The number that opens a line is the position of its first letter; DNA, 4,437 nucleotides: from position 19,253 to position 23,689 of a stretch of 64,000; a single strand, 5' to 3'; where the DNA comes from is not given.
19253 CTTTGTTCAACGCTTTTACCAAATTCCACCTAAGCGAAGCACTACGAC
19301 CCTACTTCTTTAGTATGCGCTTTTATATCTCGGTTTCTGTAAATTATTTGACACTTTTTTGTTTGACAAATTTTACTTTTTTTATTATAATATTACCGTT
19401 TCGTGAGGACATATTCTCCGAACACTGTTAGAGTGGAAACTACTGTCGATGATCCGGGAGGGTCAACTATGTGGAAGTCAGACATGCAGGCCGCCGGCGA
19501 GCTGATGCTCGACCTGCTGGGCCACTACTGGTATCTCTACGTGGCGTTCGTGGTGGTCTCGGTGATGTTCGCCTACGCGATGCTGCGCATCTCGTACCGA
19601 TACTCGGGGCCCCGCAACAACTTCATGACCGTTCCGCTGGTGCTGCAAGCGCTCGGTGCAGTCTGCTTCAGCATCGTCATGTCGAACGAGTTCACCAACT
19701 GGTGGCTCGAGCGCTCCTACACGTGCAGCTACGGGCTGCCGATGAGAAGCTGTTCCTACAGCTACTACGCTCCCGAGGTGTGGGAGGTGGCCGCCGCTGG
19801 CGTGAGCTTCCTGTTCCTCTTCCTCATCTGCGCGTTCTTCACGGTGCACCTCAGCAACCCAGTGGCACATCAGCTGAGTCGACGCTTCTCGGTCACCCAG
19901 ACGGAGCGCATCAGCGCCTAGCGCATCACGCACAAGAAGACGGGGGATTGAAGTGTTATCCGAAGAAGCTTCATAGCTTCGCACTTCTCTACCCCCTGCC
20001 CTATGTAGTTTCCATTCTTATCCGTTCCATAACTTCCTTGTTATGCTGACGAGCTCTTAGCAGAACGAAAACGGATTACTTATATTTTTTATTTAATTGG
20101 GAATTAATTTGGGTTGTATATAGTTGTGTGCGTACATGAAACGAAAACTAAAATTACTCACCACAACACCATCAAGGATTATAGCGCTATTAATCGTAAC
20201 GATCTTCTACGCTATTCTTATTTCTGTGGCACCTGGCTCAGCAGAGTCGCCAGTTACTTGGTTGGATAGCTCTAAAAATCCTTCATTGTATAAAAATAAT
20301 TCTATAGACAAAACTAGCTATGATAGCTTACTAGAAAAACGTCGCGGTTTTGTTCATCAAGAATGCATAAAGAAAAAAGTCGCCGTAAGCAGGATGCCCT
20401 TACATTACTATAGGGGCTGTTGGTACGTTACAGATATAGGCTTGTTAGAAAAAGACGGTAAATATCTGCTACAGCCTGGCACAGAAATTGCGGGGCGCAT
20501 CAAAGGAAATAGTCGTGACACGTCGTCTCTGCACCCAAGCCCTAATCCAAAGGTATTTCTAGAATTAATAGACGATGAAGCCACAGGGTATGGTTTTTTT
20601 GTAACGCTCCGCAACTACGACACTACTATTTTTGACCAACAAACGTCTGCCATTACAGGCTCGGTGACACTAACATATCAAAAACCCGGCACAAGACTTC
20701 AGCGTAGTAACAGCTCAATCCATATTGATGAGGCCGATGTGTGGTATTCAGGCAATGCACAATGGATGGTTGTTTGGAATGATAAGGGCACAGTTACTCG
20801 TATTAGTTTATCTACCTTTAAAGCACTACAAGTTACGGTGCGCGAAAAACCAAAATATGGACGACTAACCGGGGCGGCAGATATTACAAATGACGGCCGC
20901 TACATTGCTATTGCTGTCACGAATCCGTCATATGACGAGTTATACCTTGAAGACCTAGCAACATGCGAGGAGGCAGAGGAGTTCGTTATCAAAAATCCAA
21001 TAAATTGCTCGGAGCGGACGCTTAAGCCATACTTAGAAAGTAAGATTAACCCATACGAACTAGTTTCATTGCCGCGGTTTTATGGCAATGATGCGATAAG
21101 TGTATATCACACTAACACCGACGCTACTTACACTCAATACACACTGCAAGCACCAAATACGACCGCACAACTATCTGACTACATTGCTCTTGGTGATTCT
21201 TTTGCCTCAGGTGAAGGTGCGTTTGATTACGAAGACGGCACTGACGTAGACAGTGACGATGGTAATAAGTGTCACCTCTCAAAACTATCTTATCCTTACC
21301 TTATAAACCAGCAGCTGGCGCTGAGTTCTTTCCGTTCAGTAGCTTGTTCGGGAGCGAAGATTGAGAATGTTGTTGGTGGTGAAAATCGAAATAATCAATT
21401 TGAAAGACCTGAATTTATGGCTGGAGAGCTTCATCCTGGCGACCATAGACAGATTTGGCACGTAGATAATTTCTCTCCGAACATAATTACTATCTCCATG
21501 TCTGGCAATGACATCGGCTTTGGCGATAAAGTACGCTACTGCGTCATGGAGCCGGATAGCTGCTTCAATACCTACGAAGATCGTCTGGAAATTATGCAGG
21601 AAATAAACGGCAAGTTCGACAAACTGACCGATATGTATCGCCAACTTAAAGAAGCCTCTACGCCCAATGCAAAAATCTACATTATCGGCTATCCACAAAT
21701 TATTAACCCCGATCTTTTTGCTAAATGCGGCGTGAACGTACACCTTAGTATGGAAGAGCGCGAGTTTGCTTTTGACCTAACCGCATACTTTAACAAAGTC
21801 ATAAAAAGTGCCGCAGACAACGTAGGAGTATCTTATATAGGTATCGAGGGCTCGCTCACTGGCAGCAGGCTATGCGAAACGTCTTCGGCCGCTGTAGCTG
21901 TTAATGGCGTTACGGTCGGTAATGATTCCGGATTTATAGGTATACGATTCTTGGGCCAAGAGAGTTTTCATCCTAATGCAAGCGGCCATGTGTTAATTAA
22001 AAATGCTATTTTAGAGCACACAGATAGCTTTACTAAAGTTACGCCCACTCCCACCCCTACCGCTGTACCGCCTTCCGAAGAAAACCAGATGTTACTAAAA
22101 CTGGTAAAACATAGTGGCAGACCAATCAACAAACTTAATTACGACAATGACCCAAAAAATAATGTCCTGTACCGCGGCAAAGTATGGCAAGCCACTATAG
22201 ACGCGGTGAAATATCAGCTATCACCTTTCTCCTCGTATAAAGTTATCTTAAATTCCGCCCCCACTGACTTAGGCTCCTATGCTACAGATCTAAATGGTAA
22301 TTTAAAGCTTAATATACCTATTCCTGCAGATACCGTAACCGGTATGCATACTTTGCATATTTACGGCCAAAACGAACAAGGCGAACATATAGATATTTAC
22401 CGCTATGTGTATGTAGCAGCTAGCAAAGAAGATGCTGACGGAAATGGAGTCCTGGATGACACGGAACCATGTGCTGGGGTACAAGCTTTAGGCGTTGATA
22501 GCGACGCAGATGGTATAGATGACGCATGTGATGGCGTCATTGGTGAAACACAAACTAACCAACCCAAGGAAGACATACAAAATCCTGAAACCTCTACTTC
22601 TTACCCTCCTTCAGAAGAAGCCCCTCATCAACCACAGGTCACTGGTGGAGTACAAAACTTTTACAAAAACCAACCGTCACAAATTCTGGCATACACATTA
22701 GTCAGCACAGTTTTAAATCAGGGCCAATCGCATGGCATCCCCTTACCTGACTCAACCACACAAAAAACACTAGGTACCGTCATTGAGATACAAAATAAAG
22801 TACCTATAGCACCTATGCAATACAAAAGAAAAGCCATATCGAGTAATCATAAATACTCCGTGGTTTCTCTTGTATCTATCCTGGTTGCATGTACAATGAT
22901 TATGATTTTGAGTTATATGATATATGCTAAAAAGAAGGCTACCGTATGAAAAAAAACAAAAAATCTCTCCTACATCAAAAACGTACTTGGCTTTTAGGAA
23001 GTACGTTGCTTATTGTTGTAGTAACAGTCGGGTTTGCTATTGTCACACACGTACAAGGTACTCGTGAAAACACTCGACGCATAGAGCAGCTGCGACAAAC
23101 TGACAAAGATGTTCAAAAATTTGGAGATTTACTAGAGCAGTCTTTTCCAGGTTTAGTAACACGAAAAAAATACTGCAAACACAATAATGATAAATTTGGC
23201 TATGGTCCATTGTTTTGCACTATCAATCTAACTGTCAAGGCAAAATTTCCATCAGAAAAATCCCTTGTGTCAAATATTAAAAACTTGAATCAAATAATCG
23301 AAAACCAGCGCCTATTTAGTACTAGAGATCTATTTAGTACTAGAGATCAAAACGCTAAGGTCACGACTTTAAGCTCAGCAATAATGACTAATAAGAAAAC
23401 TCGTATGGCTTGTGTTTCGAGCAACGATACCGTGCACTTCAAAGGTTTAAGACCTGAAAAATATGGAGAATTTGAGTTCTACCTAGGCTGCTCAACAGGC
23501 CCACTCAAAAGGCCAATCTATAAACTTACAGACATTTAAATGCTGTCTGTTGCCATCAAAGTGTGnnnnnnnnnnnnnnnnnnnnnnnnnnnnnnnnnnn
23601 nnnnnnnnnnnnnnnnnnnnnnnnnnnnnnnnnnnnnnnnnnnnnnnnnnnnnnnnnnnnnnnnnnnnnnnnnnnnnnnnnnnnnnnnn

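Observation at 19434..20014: Un-ameliorated high-GC gene cassette, bounded by a 10-bp inverted repeat, inserted in AT-rich DNA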

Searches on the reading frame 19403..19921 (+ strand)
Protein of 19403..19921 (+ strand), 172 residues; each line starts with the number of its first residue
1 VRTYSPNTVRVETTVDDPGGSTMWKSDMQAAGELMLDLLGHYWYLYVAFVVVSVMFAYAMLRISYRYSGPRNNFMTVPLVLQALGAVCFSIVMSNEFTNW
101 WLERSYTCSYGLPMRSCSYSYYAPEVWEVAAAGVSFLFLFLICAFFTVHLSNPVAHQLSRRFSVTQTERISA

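Call 6: find_homologous_proteins(query=window:19469-19918:+, max_evalue=0.01)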
Query seq(150 aa): 33 candidates shared short words with the query, none scored E <= 0.01.

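Call 7: search_protein_families(library=pfam, proteins=[window:19469-19921:+], max_evalue=0.01)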
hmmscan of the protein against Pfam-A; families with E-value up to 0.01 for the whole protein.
window:19469-19921:+ (150 aa): 0 families

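Call 9: find_encoding_contigs(protein=window:19469-19921:+, flank=10000)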
Protein window:19469-19921:+ (150 aa): no gene with exactly this product is on record in the collection.

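Call 10: find_encoding_contigs(protein=window:19403-19921:+, flank=10000)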
Protein window:19403-19921:+ (172 aa): no gene with exactly this product is on record in the collection.

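Call 20: search_protein_representatives(protein=window:19469-19918:+)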
Query: 150 residues. Proteins with E-value up to 0.001 (for the whole library): 1; up to 1e-10: 1; up to 1e-30: 0. The best 1 are listed.
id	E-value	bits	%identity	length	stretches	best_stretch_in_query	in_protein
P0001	2.0e-12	63.3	32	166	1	3-120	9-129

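Call 23: find_encoding_contigs(protein=P0001, flank=10000, max_places=10)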
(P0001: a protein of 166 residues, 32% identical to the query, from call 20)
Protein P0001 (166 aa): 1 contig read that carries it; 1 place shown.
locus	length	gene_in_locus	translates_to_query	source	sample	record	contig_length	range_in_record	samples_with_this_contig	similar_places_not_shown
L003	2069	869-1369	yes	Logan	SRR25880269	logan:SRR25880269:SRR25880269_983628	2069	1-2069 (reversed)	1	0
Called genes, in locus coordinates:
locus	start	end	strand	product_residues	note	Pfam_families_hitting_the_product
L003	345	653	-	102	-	-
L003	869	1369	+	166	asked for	-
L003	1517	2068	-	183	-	?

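Call 51: search_protein_families(library=pfam, proteins=[P0001], max_evalue=0.1)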
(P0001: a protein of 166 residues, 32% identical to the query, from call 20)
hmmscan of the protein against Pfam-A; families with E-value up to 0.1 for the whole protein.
P0001 (166 aa): 5 families
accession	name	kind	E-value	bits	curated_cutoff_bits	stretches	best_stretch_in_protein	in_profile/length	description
PF16927.11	HisKA_7TM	-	0.0014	19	28.6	1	13-148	41-167/224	N-terminal 7TM region of histidine kinase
PF23778.1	Phage_holin_2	-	0.0062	17.2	32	1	64-134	4-74/92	Putative phage holin family 2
PF13980.11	UPF0370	-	0.0068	16.9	28.1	1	22-41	3-22/61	Uncharacterised protein family (UPF0370)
PF12698.13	ABC2_membrane_3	-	0.073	12.6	31.6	0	20-130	231-343/347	ABC-2 family transporter protein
PF18916.5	Lycopene_cyc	-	0.092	13.8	27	0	30-100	4-71/92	Lycopene cyclase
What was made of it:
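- On Holin (possible function of the 150-aa protein): P0001 scores only 17.2 bits against a cut-off of 32 for PF23778 (call 51).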

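Call 60: find_homologous_proteins(query=A2, max_evalue=0.01)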
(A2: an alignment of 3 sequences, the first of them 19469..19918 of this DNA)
Query A2 (3 sequences) (150 aa, profile of the alignment): 2 proteins with E <= 0.01 among 3453 candidates.
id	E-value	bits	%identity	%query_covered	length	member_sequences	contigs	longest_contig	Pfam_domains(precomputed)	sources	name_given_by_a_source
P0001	7.2e-69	248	33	70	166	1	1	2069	-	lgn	-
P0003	1.2e-53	199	24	69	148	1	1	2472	-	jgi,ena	-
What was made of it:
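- On Recently transferred gene from a high-GC (actinobacterial) donor: The only homologues are P0001 and P0003, and both lie in the same kind of cassette (calls 6, 20, 60).
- Tried and rejected: The word-index search (call 6), the exhaustive phmmer search (call 20) and the profile search (call 60) found only the two cassette homologues.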

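Call 61: find_encoding_contigs(protein=P0003, flank=10000)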
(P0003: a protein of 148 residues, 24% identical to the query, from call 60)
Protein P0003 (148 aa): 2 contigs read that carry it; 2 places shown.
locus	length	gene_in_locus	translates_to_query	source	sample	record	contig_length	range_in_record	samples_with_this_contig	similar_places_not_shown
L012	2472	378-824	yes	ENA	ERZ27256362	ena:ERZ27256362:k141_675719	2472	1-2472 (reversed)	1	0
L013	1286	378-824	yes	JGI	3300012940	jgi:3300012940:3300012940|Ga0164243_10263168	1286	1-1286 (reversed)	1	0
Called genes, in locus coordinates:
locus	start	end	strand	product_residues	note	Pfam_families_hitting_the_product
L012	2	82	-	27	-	?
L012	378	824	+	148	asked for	-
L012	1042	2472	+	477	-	?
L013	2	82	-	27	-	?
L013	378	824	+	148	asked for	-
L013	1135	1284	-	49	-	?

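Call 72: predict_structure(alignment_id=A5)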
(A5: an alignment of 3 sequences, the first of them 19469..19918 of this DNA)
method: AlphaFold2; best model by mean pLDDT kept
length: 150 residues; sequences in the alignment: 3
mean_pLDDT: 68.7   pTM: 0.47
mean pLDDT of the five models: 68.7, 61.9, 61.8, 60.1, 59.6
residues with pLDDT >= 90: 0; 70-90: 86; 50-70: 59; < 50: 5
segments of 3 or more residues with pLDDT < 50: none
pLDDT, mean of each block of 10 residues (from residue 1): 68 76 77 73 61 66 78 81 67 58 77 77 68 51 52
secondary structure, 60 per line:
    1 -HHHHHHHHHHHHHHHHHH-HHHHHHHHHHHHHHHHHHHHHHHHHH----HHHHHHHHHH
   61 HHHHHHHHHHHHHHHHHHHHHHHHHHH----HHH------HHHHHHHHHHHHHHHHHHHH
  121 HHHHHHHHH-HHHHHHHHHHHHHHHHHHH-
elements in order: H2-19 H21-46 H51-87 H101-129 H131-149
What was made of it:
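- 19469..19921 (+): Cargo ORF of 150 aa: an orphan membrane protein with three predicted helices, a two-cysteine loop and a basic C-terminal tail. GC3 is 0.89. The AlphaFold model is all-helical (call 72).
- Checked: That fits three membrane helices and a loop with two cysteines (call 72).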

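Call 74: search_protein_families(library=phrogs, proteins=[window:19469-19918:+, P0001, P0003], max_evalue=0.01)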
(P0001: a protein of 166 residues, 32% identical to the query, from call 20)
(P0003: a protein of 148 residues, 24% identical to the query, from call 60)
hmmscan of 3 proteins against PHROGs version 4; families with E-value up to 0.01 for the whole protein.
window:19469-19918:+ (150 aa): 0 families

P0001 (166 aa): 0 families

P0003 (148 aa): 0 families
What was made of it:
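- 19469..19921 (+): It has no Pfam or PHROG family (calls 7, 74).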

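Call 75: fold_search(model_id=the predicted structure, library=viral)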
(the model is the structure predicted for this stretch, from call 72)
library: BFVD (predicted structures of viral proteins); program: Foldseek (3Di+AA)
matches with E <= 10: 52; with E <= 0.001: 0
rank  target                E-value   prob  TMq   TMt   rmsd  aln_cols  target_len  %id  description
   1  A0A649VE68            2.6e+00  0.06  0.21  0.21  20.9       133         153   14  Holin [Mycobacterium phage Indlulamithi]
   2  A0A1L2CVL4            2.7e+00  0.06  0.23  0.23  26.5       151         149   16  Putative membrane protein [Pectobacterium phage vB_PcaM_CBB]
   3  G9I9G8                3.1e+00  0.15  0.27  0.40  10.9        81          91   17  (no name in the UniProt tables at hand)
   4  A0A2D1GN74            3.1e+00  0.08  0.30  0.28  22.7       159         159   12  (no name in the UniProt tables at hand)
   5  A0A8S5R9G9            3.2e+00  0.15  0.40  0.40  11.4       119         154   13  Uncharacterized protein [virus sp. ctpeS3]
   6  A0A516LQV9            3.2e+00  0.11  0.35  0.35  25.8       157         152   12  (no name in the UniProt tables at hand)
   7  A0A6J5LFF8            3.4e+00  0.07  0.28  0.08  12.8       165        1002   11  Uncharacterized protein [uncultured Caudovirales phage]
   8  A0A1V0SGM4            3.9e+00  0.13  0.34  0.42   6.3       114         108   14  Uncharacterized protein [Hokovirus HKV1]
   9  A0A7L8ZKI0            4.1e+00  0.10  0.28  0.21   6.7        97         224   18  Uncharacterized protein [Aeromonas phage BUCT551]
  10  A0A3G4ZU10            4.1e+00  0.09  0.32  0.37   7.6       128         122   12  Uncharacterized protein [Barrevirus sp.]
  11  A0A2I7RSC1            4.6e+00  0.07  0.22  0.33   7.9        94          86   19  (no name in the UniProt tables at hand)
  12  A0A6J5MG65            4.6e+00  0.05  0.23  0.25  10.8       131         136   14  Uncharacterized protein [uncultured Caudovirales phage]
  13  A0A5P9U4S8            4.9e+00  0.06  0.28  0.29  12.4       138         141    9  (no name in the UniProt tables at hand)
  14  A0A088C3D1            5.1e+00  0.11  0.34  0.35   9.0       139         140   12  (no name in the UniProt tables at hand)
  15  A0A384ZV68            5.1e+00  0.09  0.36  0.26  14.4       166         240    7  (no name in the UniProt tables at hand)
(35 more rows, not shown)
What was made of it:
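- On Holin (possible function of the 150-aa protein): The best Foldseek E-value is 2.6 (call 75).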

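Call 83: find_related_loci(query=A5, collection=viral_contigs, flank=3000)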
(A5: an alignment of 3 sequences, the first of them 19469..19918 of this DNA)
Query A5 (150 aa) in viral_contigs; peptide patterns used: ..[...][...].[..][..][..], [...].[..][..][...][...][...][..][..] (x = any residue, [..] = any of these).
51 stretches matched a pattern, but none encodes a relative of the query by tblastn (E <= 1e-3).

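Call 84: search_dna_similar(query=window:19469-19918:+, collection=phages, mode=protein, max_evalue=0.1)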
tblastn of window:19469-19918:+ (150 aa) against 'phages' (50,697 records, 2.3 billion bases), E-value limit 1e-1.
No match.

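Call 85: search_dna_similar(query=window:19469-19918:+, collection=plasmids, mode=protein, max_evalue=0.1)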
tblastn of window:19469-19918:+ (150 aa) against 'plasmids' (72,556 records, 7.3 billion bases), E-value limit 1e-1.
No match.
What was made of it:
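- Calls 6, 20, 60 and 83-85. No homologue was found outside the cassettes in the protein, phage, plasmid and viral searches, which include actinobacterial sequences (calls 6, 20, 60, 83-85).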

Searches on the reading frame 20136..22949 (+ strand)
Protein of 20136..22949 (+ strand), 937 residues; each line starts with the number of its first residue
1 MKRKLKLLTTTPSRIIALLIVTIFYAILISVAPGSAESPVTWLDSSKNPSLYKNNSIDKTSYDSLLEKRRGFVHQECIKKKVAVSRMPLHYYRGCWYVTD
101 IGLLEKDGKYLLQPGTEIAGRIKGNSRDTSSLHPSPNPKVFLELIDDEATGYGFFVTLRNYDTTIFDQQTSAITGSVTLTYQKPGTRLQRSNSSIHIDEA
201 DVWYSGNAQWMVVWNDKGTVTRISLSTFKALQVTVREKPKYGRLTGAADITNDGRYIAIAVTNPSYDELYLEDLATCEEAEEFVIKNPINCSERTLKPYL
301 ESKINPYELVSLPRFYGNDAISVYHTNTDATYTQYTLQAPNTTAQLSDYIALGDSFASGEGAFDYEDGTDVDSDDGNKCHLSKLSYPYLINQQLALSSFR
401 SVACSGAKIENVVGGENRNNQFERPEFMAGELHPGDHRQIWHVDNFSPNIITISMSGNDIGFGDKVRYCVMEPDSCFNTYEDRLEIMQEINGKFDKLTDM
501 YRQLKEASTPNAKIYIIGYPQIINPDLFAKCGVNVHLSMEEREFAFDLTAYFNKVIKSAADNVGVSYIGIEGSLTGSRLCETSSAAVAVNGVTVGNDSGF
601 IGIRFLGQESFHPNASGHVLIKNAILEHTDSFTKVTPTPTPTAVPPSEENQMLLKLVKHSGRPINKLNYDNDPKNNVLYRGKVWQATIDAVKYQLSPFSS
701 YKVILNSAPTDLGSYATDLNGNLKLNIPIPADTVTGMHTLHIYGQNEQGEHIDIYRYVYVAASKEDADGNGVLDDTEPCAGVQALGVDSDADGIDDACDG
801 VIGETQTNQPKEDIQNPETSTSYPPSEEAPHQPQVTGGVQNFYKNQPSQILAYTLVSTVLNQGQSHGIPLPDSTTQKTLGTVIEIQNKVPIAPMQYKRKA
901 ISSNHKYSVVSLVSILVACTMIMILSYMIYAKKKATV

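Call 7: search_protein_families(library=pfam, proteins=[window:20136-22949:+], max_evalue=0.01)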
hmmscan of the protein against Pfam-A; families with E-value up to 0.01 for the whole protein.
window:20136-22949:+ (937 aa): 2 families
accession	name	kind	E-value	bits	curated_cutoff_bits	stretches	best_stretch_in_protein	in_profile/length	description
PF13472.12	Lipase_GDSL_2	-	4.7e-12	47.2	32.9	1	351-618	1-176/178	GDSL-like Lipase/Acylhydrolase family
PF00657.28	Lipase_GDSL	-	1.1e-08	36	23.6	1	349-624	1-207/208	GDSL-like Lipase/Acylhydrolase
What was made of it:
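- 20136..22949 (+): Downstream neighbour: a large SGNH/GDSL hydrolase. It is not part of the cassette, but it is the gene that read-through transcription would enter. Pfam PF13472, E 4.7e-12 (call 7).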

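Call 18: find_encoding_contigs(protein=window:20136-22949:+, flank=10000, max_places=10)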
Protein window:20136-22949:+ (937 aa): no gene with exactly this product is on record in the collection.

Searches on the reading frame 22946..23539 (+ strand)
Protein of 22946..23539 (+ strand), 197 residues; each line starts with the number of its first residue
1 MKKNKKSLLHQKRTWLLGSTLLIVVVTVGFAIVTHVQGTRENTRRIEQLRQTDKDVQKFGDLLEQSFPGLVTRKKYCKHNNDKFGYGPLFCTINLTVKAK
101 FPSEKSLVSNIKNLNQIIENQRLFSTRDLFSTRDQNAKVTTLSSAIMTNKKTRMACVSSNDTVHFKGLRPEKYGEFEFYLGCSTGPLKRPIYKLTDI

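Call 7: search_protein_families(library=pfam, proteins=[window:22946-23539:+], max_evalue=0.01)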
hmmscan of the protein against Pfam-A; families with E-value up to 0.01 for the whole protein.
window:22946-23539:+ (197 aa): 0 families

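Call 19: find_encoding_contigs(protein=window:22946-23539:+, flank=10000, max_places=10)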
Protein window:22946-23539:+ (197 aa): 1 contig read that carries it; 1 place shown.
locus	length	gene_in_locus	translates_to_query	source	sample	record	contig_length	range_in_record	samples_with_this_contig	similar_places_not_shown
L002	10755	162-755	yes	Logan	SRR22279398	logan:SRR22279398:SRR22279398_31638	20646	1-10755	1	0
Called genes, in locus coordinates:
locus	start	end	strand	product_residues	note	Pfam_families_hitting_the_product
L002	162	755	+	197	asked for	-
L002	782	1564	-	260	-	-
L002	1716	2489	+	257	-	PF20582:UPF0758_N, PF04002:RadC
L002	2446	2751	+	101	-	-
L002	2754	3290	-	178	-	PF08002:DUF1697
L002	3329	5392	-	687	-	-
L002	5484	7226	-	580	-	PF00664:ABC_membrane, PF00005:ABC_tran, PF02463:SMC_N (weak)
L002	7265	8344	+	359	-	PF01926:MMR_HSR1, PF02421:FeoB_N, PF06071:YchF-GTPase_C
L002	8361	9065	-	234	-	PF14470:bPH_3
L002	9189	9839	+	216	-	PF00027:cNMP_binding, PF13545:HTH_Crp_2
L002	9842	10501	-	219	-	PF00156:Pribosyltran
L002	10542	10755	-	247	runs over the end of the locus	PF01479:S4, PF01728:FtsJ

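Call 74: search_protein_families(library=phrogs, proteins=[window:22946-23536:+], max_evalue=0.01)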
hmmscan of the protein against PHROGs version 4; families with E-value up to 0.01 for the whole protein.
window:22946-23536:+ (197 aa): 0 families
